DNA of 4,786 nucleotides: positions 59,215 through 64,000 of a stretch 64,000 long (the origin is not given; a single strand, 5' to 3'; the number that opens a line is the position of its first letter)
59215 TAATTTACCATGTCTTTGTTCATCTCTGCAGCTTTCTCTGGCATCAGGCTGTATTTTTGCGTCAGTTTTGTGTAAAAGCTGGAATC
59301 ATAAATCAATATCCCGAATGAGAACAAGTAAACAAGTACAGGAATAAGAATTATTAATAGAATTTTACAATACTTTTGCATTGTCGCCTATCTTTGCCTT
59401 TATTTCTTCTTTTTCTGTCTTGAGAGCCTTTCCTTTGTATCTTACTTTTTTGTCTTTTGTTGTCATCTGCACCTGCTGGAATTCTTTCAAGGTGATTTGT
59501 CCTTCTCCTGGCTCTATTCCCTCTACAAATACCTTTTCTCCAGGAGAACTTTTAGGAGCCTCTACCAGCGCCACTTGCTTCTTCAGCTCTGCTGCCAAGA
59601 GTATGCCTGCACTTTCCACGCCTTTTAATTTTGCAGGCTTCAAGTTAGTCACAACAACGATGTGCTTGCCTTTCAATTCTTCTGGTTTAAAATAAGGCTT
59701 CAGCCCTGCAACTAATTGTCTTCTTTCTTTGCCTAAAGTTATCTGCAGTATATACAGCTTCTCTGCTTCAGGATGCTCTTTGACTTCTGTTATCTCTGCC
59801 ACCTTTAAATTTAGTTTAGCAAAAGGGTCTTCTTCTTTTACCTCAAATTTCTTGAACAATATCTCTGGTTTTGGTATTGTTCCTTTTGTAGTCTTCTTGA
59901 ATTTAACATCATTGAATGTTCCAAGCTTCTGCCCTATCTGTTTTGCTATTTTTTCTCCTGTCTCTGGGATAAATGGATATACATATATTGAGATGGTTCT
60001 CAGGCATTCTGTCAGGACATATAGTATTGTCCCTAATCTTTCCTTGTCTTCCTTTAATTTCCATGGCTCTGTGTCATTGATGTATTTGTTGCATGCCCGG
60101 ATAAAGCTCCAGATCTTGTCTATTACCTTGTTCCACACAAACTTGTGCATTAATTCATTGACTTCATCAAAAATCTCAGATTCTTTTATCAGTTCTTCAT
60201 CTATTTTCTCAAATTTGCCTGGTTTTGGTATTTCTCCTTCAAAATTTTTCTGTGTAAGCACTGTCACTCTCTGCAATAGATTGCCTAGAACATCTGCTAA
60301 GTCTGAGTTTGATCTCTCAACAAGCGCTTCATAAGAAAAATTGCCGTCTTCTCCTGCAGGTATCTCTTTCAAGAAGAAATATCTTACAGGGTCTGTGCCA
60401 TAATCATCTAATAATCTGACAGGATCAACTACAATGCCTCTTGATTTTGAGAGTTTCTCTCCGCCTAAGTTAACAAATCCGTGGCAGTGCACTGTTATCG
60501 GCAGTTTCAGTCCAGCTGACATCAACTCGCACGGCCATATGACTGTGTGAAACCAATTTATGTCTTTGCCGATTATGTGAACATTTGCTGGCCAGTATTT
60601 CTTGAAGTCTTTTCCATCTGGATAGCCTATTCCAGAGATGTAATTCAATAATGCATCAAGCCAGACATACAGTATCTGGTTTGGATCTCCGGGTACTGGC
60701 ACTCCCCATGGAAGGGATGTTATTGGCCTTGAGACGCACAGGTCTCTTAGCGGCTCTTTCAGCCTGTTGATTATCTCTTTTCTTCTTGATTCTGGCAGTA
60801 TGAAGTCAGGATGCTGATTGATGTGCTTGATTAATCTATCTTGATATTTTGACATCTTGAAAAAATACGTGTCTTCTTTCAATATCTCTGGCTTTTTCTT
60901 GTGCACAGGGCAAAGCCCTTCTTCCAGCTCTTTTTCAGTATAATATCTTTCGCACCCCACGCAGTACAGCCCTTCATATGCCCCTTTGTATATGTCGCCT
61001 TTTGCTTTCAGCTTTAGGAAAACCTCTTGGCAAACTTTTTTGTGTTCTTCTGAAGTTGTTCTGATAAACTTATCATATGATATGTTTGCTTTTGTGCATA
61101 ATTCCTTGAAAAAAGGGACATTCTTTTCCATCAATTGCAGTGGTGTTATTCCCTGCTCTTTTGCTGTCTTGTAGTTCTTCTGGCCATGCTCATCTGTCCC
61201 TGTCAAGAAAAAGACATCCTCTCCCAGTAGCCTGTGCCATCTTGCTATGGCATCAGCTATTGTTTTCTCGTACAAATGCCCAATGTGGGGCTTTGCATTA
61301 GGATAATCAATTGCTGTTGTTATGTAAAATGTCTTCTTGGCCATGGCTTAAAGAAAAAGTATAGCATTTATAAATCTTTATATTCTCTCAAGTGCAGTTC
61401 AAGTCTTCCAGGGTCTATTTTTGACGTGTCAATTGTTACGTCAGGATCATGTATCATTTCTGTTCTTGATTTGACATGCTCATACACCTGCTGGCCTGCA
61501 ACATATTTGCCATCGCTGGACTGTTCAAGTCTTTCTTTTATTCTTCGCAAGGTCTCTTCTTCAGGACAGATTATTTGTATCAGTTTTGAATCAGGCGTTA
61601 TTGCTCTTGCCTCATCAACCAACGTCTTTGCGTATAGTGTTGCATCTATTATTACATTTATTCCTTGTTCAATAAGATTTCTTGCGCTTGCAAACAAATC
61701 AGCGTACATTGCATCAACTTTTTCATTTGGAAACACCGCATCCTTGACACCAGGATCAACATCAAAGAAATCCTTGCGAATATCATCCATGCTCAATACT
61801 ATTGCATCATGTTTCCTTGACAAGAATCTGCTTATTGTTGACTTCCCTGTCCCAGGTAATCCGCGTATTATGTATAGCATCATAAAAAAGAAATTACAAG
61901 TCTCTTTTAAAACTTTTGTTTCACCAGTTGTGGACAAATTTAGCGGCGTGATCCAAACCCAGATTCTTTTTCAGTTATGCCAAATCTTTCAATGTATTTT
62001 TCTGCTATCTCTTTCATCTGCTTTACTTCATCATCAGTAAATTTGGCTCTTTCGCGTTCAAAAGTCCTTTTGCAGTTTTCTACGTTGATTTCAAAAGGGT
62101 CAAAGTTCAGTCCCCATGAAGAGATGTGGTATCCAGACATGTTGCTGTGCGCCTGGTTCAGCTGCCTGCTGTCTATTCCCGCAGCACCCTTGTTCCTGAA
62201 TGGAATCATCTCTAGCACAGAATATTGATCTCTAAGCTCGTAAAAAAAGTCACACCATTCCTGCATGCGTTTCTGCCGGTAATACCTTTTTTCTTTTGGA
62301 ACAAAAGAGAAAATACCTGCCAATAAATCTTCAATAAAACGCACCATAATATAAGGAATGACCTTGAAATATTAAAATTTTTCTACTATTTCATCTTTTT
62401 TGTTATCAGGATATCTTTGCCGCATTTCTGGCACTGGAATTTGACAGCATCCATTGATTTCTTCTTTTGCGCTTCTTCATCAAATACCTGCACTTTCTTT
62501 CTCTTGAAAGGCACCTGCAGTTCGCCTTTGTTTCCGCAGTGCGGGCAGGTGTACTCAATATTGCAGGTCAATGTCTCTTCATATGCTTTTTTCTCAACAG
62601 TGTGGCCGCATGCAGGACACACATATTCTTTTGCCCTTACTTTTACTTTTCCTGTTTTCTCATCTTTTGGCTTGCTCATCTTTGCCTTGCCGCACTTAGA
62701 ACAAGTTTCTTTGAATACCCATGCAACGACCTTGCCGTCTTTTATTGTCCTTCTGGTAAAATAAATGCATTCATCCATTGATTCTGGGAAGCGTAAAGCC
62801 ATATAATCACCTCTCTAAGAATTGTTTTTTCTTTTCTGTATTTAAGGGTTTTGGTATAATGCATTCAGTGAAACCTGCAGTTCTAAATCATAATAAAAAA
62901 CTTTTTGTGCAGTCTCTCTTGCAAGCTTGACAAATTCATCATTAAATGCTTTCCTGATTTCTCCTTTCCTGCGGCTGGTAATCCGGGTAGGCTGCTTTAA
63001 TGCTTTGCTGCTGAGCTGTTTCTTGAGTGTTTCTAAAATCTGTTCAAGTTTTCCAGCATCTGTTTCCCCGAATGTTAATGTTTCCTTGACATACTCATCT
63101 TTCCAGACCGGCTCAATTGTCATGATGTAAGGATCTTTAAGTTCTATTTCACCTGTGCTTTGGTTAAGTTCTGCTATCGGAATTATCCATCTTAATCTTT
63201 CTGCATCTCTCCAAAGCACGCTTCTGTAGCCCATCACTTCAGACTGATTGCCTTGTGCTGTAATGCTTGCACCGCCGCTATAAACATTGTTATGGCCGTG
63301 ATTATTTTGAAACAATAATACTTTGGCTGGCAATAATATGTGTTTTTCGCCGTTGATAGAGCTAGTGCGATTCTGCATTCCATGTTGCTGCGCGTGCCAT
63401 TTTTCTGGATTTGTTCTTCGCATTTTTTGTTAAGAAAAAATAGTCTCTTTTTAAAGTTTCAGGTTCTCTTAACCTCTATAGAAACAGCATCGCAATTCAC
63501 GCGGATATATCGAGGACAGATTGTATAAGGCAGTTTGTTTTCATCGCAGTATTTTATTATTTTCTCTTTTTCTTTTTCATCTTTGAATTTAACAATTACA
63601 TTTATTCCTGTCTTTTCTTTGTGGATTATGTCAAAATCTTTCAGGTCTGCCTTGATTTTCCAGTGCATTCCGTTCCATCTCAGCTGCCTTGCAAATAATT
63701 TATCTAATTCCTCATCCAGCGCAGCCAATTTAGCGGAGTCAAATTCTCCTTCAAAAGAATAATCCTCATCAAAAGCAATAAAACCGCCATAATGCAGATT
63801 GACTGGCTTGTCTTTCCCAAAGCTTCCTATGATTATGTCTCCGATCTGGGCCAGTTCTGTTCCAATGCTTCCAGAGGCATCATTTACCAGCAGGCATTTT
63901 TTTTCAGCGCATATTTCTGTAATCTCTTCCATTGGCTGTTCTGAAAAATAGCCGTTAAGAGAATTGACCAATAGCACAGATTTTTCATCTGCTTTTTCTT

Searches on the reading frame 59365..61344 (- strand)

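Call 6: search_protein_families(library=ncbifam, proteins=[window:59365-61344:-], max_evalue=0.001)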
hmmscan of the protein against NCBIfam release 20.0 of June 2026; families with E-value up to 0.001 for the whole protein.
window:59365-61344:- (659 aa): 29 families (the best 25 are shown)
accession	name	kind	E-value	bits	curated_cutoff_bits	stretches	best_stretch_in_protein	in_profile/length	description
NF008900.0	PRK12267.1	equivalog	2.2e-222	740.1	598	2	2-505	2-515/648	methionine--tRNA ligase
TIGR00398.1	metG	equivalog_domain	2.7e-158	528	336.35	1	6-501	1-530/530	methionine--tRNA ligase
NF001100.0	PRK00133.1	equivalog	9.8e-142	473.8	587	3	128-503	158-534/676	methionine--tRNA ligase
NF008860.0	PRK11893.2-2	equivalog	4.4e-94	316.5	761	3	246-475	321-552/583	methionine--tRNA ligase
TIGR00422.1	valS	equivalog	3.6e-38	131.2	612.1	2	224-473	450-702/863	valine--tRNA ligase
NF004349.1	PRK05729.1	equivalog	3e-34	118.4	704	2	224-529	440-732/860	valine--tRNA ligase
NF009687.0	PRK13208.1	equivalog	1.1e-32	113.2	738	2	223-472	457-707/801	valine--tRNA ligase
TIGR00399.1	metG_C_term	equivalog_domain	4.2e-31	107.6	116.65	1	498-605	29-138/139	methionine--tRNA ligase subunit beta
TIGR00392.1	ileS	equivalog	5.9e-29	100.8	621.4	2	223-484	534-802/861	isoleucine--tRNA ligase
TIGR00396.1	leuS_bact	equivalog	3.2e-27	95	548.4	2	3-177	28-206/843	leucine--tRNA ligase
NF007492.0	PRK10089.1-1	equivalog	1.3e-23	83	150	1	506-589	7-90/110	tRNA-binding protein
NF008957.0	PRK12300.1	subfamily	4.6e-23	81.1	677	2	279-532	608-832/946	leucine--tRNA ligase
NF008859.0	PRK11893.2-1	equivalog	4.5e-20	72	553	2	5-137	3-137/498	methionine--tRNA ligase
TIGR00395.1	leuS_arch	equivalog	5.8e-19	67.6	648.5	1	245-492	566-797/938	leucine--tRNA ligase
NF011492.0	PRK14900.1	equivalog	1.1e-17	63.3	1783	1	223-473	455-710/1044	valine--tRNA ligase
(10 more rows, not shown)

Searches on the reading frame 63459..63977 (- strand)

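Call 24: search_protein_families(library=pfam, proteins=[window:63459-63977:-], max_evalue=0.001)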
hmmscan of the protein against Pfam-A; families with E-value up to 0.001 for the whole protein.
window:63459-63977:- (172 aa): 1 family
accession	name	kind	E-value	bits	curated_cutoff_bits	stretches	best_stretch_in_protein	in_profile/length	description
PF01041.23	DegT_DnrJ_EryC1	-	0.00058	19.6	19.8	1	15-72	127-189/360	DegT/DnrJ/EryC1/StrS aminotransferase family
